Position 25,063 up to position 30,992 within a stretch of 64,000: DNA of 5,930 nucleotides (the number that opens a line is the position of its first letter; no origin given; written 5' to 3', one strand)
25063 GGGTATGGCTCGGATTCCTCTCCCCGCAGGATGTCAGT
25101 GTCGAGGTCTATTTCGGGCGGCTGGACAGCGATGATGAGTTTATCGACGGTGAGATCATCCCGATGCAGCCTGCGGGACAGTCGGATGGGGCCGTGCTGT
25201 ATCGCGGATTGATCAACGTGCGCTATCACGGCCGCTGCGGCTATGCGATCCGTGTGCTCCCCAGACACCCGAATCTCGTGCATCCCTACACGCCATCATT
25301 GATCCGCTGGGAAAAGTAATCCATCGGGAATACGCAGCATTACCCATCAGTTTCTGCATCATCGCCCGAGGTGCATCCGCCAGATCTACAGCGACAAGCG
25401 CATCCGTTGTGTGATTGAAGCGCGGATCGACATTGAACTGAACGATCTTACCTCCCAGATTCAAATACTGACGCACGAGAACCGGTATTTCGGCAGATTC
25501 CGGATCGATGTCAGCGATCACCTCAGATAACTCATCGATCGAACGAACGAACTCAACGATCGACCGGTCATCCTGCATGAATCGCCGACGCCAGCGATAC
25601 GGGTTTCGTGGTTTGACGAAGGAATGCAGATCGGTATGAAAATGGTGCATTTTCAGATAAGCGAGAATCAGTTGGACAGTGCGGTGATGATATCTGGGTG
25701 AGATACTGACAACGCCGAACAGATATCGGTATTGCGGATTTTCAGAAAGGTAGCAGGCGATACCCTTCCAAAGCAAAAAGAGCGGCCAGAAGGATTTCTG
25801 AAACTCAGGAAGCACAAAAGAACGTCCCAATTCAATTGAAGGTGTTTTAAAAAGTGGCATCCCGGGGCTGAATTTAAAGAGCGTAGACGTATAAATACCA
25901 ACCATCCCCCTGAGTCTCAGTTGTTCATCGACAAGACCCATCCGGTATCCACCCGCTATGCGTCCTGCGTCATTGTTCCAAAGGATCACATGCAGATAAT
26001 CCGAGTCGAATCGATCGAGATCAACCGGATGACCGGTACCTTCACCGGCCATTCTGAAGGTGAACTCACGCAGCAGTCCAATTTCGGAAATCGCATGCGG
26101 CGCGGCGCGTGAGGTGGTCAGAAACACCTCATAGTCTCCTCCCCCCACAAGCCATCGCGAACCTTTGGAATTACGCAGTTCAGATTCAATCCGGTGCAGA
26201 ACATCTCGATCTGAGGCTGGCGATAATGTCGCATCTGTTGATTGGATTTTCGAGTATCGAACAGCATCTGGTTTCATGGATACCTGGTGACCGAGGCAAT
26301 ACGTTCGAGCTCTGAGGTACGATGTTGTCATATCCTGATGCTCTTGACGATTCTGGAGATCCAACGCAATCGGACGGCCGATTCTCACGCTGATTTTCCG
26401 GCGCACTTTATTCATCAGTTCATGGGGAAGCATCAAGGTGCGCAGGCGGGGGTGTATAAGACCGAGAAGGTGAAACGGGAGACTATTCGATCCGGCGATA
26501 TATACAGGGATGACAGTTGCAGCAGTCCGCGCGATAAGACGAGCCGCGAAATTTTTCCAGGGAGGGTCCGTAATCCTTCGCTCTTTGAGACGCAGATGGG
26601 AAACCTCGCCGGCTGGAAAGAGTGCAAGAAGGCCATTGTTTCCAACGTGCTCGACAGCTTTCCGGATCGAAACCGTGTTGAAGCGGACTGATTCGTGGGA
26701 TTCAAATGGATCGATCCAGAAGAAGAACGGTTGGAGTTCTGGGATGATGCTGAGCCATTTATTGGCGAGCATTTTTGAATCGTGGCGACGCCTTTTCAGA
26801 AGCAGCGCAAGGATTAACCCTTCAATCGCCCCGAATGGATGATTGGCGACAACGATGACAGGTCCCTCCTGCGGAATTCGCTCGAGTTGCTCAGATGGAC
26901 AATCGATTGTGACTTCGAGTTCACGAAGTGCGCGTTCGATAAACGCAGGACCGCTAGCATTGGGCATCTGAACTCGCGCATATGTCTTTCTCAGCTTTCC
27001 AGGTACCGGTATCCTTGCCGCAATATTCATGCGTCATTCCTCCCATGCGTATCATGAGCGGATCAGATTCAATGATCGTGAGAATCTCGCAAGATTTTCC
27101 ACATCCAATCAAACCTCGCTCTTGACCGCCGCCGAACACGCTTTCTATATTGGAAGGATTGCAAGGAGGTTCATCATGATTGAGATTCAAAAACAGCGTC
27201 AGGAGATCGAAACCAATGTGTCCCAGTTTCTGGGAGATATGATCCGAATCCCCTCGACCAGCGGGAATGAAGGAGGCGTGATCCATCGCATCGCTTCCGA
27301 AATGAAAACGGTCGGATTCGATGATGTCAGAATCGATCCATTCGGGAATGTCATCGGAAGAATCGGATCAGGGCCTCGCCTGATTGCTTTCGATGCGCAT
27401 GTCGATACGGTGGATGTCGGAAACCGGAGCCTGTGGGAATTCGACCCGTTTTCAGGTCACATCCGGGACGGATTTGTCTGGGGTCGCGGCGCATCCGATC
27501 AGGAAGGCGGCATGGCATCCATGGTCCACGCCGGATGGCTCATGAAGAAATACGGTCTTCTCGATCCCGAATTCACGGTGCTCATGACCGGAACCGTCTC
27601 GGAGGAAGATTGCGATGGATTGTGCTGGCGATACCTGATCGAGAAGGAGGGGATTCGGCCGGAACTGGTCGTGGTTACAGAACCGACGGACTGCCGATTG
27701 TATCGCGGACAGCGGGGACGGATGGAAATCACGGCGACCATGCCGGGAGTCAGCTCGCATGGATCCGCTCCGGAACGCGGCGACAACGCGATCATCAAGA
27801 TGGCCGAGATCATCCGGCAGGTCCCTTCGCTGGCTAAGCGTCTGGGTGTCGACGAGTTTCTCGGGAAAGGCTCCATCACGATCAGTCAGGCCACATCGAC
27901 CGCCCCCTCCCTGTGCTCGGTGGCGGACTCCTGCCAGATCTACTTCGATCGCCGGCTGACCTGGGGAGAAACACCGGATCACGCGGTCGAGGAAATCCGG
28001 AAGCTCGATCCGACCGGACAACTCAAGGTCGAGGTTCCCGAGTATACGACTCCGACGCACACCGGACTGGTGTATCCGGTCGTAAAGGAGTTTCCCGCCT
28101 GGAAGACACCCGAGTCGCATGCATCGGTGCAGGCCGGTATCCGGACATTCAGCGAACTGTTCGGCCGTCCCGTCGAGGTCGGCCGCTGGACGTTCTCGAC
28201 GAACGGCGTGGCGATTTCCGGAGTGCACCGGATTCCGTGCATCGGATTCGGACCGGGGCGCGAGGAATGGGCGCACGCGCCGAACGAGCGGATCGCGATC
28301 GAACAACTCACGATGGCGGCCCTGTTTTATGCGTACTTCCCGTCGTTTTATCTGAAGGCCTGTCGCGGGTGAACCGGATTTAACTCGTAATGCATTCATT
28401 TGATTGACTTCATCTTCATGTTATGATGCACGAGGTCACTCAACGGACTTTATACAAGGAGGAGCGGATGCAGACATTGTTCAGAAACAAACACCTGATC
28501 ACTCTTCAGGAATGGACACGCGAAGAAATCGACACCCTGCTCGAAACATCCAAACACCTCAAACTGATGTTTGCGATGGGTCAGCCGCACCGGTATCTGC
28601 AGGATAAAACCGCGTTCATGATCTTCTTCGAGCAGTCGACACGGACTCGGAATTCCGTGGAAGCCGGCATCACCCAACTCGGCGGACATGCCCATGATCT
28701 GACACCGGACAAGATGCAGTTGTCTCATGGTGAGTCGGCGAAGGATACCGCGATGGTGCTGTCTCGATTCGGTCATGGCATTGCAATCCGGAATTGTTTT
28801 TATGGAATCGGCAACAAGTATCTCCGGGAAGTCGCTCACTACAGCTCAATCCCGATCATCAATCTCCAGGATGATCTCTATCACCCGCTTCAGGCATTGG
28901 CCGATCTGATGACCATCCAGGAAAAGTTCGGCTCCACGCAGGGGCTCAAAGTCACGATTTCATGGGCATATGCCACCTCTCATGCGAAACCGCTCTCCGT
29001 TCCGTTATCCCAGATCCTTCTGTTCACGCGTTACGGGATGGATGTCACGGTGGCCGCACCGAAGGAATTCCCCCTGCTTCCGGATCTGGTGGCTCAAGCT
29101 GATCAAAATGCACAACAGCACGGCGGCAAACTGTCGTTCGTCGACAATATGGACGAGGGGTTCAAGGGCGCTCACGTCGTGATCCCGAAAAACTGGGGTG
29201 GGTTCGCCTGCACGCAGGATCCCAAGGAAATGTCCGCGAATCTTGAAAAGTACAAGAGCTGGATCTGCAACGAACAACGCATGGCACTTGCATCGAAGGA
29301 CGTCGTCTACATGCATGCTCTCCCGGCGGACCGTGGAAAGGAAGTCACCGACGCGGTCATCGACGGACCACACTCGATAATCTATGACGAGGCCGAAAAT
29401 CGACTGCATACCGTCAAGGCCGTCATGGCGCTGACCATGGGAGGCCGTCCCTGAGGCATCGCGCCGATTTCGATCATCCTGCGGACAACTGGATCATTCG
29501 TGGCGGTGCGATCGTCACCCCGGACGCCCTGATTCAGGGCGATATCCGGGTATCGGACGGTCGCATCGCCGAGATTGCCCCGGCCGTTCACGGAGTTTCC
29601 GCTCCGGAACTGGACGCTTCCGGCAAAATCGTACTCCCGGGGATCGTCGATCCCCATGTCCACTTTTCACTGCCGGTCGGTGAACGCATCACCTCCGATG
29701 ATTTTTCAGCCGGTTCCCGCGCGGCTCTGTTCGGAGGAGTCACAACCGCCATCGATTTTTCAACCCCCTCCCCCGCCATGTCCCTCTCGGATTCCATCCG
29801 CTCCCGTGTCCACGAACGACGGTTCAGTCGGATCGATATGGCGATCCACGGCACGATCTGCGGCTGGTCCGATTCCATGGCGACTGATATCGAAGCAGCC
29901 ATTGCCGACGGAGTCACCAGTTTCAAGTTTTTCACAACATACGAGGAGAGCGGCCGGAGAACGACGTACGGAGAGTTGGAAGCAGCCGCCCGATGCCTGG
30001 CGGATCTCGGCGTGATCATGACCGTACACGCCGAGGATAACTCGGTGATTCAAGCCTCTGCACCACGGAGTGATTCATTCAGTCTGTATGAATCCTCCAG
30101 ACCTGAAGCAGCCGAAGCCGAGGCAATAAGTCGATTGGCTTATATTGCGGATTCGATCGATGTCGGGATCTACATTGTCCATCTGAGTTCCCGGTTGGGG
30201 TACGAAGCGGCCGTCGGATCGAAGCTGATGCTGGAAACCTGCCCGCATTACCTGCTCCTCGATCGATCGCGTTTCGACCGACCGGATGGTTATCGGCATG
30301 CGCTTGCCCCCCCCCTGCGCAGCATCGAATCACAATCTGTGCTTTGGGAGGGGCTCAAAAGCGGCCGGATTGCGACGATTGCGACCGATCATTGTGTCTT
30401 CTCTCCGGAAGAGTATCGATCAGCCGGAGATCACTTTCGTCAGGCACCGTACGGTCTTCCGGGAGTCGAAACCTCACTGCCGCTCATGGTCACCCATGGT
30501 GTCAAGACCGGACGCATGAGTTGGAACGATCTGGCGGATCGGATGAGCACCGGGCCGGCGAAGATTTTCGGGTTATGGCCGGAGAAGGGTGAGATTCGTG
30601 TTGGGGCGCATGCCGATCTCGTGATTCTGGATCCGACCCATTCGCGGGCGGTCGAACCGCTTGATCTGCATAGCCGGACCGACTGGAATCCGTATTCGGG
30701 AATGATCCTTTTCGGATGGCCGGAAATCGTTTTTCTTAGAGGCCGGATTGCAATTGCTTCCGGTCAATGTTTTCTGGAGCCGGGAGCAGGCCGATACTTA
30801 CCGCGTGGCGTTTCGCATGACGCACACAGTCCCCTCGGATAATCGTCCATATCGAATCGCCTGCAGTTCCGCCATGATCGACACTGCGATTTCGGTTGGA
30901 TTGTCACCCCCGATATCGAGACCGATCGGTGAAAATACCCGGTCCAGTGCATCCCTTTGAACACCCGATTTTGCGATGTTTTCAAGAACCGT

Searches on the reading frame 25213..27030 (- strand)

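Call 57: search_protein_families(library=pfam, proteins=[window:25213-27030:-], max_evalue=0.0001)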
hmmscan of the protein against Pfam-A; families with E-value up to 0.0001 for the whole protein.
window:25213-27030:- (605 aa): 3 families
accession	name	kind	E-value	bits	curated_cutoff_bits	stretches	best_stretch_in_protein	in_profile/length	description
PF13444.12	Acetyltransf_5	-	1e-17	65.1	22.4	1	320-420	1-101/102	Acetyltransferase (GNAT) domain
PF19576.4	Acyltransf_2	-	1.3e-16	60.8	27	1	29-247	45-260/266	Acyltransferase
PF01553.26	Acyltransferase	-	9.1e-08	32.4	23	1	47-178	5-131/132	Acyltransferase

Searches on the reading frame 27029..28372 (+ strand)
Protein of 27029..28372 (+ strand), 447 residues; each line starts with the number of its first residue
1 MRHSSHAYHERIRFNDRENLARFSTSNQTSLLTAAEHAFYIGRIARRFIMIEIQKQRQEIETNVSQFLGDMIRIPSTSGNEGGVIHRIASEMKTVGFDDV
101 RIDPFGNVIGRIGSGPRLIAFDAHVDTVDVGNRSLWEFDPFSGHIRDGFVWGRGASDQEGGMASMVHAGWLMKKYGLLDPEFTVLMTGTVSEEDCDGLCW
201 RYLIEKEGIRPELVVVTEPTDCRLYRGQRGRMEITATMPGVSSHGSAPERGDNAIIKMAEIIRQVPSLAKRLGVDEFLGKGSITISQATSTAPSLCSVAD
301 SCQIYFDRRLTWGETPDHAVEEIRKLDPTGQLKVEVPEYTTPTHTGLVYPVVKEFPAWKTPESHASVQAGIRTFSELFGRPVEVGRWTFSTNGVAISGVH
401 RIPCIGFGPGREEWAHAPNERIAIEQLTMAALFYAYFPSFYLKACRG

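Call 57: search_protein_families(library=pfam, proteins=[window:27029-28372:+], max_evalue=0.0001)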
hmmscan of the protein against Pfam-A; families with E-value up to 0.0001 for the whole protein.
window:27029-28372:+ (447 aa): 2 families
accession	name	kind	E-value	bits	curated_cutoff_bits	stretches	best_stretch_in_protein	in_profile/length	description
PF01546.33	Peptidase_M20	-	1.9e-19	70.8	24.6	1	120-436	1-202/206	Peptidase family M20/M25/M40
PF07687.19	M20_dimer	-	2.7e-13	50.2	21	1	227-325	2-97/107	Peptidase dimerisation domain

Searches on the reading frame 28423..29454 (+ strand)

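Call 57: search_protein_families(library=pfam, proteins=[window:28423-29454:+], max_evalue=0.0001)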
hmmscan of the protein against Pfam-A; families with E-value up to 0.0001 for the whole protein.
window:28423-29454:+ (343 aa): 2 families
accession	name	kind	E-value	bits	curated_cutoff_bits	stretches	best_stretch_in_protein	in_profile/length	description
PF02729.26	OTCace_N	-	3.4e-43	147.7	29.9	1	23-167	1-148/148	Aspartate/ornithine carbamoyltransferase, carbamoyl-P binding domain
PF00185.30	OTCace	-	3.5e-37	128.3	29.4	1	195-337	17-156/157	Aspartate/ornithine carbamoyltransferase, Asp/Orn binding domain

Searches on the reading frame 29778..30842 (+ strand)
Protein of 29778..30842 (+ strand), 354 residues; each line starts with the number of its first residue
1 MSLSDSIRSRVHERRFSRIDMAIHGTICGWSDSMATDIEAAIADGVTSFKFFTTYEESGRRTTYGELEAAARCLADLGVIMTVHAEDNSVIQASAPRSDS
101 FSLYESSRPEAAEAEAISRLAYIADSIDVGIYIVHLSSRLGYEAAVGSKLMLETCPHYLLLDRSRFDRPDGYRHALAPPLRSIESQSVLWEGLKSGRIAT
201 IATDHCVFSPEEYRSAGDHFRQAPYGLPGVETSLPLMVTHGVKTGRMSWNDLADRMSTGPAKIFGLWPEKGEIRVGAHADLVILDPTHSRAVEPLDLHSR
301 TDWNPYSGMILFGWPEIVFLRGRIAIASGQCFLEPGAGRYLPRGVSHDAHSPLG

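Call 57: search_protein_families(library=pfam, proteins=[window:29778-30842:+], max_evalue=0.0001)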
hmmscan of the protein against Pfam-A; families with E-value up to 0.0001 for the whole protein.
window:29778-30842:+ (354 aa): 2 families
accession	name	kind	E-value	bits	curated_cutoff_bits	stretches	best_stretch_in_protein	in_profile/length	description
PF01979.26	Amidohydro_1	-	2.6e-10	40.5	25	1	57-291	127-321/345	Amidohydrolase family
PF07969.17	Amidohydro_3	-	8e-08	32.6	29.7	1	244-296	404-450/472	Amidohydrolase family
